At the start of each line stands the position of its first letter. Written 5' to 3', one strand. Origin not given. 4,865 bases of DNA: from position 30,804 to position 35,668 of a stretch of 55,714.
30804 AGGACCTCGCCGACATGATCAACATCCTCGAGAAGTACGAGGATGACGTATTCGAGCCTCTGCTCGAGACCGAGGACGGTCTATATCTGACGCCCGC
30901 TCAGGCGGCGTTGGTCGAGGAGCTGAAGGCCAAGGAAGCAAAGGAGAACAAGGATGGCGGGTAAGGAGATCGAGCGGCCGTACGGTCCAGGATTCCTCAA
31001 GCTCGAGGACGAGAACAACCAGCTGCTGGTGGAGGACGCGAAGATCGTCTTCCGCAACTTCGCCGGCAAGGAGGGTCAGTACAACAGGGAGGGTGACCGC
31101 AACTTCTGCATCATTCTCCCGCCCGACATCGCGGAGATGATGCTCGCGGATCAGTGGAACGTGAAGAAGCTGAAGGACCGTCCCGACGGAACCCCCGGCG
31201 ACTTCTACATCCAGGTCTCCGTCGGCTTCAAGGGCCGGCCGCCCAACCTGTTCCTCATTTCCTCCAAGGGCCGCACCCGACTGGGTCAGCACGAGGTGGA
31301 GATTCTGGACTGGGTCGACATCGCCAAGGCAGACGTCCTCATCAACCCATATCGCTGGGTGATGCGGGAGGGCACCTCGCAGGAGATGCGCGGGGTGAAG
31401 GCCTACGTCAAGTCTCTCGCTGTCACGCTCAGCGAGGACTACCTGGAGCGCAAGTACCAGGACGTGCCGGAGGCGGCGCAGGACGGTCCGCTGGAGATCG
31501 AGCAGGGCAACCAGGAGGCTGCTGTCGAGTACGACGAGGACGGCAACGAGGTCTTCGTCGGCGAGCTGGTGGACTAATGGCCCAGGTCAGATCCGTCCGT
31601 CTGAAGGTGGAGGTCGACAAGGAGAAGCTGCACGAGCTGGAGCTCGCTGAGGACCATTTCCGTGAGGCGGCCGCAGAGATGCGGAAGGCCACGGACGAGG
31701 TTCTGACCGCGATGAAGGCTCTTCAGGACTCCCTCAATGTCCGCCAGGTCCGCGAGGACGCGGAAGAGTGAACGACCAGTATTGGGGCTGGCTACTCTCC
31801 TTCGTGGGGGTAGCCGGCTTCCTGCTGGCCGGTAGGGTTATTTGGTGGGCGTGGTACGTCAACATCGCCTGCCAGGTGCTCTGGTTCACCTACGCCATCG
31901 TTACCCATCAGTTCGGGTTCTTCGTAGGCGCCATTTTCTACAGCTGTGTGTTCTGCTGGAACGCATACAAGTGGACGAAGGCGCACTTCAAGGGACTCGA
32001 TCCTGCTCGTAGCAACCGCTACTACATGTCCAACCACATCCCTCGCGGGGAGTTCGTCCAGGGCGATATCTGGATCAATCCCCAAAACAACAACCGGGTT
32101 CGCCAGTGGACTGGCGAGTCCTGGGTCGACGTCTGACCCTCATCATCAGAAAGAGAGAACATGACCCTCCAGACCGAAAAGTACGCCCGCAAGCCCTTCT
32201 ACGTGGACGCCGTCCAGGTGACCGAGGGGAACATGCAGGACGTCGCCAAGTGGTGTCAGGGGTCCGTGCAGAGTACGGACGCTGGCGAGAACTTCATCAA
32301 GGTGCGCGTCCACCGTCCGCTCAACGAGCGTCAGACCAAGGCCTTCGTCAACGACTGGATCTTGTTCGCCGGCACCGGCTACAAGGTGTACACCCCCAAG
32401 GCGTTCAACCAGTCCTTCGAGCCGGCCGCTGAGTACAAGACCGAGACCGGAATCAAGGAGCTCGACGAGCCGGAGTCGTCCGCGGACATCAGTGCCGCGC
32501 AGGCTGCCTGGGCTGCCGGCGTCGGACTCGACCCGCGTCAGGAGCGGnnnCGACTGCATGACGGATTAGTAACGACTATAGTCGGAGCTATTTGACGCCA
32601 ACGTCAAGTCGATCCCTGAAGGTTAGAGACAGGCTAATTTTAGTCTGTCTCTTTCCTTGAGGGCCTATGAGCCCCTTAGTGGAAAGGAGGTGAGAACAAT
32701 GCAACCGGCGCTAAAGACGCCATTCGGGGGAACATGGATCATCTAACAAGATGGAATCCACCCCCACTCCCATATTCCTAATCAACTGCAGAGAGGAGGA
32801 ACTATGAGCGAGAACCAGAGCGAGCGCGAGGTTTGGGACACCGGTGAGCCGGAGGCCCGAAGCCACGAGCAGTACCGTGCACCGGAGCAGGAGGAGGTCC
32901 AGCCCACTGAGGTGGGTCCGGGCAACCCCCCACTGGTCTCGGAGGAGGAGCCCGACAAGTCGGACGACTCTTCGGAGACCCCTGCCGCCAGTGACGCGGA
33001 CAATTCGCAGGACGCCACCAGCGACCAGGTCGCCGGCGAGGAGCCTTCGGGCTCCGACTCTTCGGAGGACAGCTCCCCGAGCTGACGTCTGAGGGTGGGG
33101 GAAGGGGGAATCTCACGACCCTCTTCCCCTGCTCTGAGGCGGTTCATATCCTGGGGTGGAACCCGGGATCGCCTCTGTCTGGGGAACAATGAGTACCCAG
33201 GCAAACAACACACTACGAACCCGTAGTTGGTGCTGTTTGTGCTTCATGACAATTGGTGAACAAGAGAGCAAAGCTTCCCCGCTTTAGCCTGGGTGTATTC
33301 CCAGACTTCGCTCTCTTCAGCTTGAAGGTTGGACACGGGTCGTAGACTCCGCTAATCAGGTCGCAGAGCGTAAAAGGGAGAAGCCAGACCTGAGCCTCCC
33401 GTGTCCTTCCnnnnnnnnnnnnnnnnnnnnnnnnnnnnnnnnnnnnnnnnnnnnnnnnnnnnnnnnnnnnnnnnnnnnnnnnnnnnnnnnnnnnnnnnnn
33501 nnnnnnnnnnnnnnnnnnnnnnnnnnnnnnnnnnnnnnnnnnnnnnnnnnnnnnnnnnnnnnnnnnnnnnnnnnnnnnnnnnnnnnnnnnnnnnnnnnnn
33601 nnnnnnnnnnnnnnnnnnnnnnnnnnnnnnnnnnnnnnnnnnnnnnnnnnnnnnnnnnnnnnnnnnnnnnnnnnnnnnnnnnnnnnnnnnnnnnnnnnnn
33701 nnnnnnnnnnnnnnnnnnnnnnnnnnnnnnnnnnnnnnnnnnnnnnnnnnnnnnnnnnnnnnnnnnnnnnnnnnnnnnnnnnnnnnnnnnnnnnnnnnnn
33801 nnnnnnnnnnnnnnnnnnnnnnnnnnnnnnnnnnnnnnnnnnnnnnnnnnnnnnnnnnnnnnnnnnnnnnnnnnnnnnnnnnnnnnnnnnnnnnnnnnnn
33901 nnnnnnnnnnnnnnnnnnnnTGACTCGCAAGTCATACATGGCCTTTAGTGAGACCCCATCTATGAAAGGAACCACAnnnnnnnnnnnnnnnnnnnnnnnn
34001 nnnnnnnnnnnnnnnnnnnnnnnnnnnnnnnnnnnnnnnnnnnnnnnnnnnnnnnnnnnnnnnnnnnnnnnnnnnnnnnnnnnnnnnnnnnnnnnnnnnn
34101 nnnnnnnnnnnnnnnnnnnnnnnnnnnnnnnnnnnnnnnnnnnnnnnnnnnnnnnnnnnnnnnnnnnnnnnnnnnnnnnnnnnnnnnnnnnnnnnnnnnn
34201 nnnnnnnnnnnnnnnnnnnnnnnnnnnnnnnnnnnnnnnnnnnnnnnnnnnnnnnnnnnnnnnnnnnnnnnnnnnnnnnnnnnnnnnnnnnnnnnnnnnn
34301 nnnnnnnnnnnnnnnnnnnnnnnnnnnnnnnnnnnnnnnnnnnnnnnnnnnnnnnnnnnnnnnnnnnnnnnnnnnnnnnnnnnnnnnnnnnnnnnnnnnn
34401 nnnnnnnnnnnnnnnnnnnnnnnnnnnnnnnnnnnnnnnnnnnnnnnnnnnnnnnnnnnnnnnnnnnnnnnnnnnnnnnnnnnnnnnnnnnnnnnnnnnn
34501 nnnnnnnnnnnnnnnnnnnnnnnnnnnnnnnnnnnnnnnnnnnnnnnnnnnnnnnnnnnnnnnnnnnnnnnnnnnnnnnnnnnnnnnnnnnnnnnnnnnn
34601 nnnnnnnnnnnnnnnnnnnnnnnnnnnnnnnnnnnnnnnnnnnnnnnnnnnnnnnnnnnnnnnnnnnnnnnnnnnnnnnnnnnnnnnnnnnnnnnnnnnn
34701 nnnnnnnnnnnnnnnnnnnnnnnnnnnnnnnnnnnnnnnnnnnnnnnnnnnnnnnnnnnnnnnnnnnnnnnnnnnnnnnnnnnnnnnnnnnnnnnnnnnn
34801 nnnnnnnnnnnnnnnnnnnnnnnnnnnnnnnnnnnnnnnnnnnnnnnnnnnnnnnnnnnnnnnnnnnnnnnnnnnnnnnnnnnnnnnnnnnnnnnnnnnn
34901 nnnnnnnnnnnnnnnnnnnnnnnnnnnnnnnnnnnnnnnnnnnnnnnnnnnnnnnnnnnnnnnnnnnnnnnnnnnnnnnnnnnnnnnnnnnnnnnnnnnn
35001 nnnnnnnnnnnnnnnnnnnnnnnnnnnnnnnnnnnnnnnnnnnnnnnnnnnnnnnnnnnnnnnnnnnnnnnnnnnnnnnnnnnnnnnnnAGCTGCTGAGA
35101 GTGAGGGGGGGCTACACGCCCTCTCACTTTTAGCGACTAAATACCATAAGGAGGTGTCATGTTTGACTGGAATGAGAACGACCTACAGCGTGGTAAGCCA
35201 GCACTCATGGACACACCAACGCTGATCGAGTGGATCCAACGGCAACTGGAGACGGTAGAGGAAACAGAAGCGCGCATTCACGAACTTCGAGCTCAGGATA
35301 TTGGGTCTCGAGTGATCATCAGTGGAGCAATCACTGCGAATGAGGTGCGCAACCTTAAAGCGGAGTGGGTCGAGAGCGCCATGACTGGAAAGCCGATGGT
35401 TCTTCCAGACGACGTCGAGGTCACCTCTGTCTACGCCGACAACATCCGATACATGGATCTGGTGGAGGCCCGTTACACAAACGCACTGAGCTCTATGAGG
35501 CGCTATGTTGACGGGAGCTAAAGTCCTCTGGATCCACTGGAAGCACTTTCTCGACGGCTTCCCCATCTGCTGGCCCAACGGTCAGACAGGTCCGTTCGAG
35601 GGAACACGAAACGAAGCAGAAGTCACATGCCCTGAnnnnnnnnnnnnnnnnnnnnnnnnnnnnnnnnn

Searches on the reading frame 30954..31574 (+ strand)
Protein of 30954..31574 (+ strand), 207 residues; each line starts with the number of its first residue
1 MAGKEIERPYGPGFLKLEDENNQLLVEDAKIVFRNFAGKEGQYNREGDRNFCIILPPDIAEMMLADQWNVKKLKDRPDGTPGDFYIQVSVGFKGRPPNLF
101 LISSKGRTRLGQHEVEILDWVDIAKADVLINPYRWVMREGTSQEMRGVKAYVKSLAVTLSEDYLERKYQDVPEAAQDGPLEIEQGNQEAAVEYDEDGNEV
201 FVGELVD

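Call 54: search_protein_families(library=phrogs, proteins=[window:30954-31574:+], max_evalue=0.00001)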
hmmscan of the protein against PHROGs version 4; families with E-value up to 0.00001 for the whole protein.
window:30954-31574:+ (207 aa): 2 families
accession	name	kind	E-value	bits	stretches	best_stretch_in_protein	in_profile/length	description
phrog_4787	-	DNA, RNA and nucleotide metabolism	3.2e-52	177.4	1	18-176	5-159/163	single strand annealing protein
phrog_16939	-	unknown function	1.6e-34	120.5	1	22-199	136-309/330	-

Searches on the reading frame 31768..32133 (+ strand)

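Call 54: search_protein_families(library=phrogs, proteins=[window:31768-32133:+], max_evalue=0.00001)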
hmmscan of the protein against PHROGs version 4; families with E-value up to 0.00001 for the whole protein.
window:31768-32133:+ (122 aa): 3 families
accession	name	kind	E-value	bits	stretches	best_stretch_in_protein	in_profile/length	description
phrog_2421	-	unknown function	2.8e-25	89.5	1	1-76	1-76/84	-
phrog_14697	-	unknown function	2e-23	84.1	1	3-74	6-77/244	-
phrog_19093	-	unknown function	3.5e-07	31.3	1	5-86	3-83/161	-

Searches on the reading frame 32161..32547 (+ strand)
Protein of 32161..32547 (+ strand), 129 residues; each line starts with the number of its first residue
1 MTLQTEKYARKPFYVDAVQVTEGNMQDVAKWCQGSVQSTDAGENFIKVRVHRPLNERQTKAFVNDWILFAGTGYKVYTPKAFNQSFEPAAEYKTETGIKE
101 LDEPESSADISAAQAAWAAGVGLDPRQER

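Call 54: search_protein_families(library=phrogs, proteins=[window:32161-32547:+], max_evalue=0.00001)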
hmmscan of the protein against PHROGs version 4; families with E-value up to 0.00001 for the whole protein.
window:32161-32547:+ (129 aa): 6 families
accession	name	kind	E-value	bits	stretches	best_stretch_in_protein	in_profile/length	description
phrog_35556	-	unknown function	1.5e-21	78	1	3-90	79-177/190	-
phrog_14977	-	unknown function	5.1e-16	59.9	1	3-95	4-104/159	-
phrog_1810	-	unknown function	3.5e-09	37.9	1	4-107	6-110/166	-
phrog_419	-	unknown function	1e-08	36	1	4-99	40-133/300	-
phrog_4159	-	other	7.2e-08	33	1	6-90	2-84/270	nucleotide pyrophosphohydrolase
phrog_6363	-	unknown function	6.3e-06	27.7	0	7-87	3-97/99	-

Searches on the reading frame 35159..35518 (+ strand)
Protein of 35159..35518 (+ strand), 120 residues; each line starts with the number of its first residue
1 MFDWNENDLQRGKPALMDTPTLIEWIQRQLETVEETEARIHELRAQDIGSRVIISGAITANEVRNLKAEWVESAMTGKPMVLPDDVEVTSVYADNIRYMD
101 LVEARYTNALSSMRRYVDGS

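Call 54: search_protein_families(library=phrogs, proteins=[window:35159-35518:+], max_evalue=0.00001)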
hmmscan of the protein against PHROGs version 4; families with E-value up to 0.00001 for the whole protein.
window:35159-35518:+ (120 aa): 0 families

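Call 55: search_protein_families(library=pfam, proteins=[window:35159-35518:+], max_evalue=0.01)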
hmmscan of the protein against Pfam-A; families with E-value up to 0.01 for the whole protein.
window:35159-35518:+ (120 aa): 1 family
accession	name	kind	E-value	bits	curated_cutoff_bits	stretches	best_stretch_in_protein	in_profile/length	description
PF04860.17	Phage_portal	-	0.0077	15.9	39.1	0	23-106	133-221/321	Phage portal protein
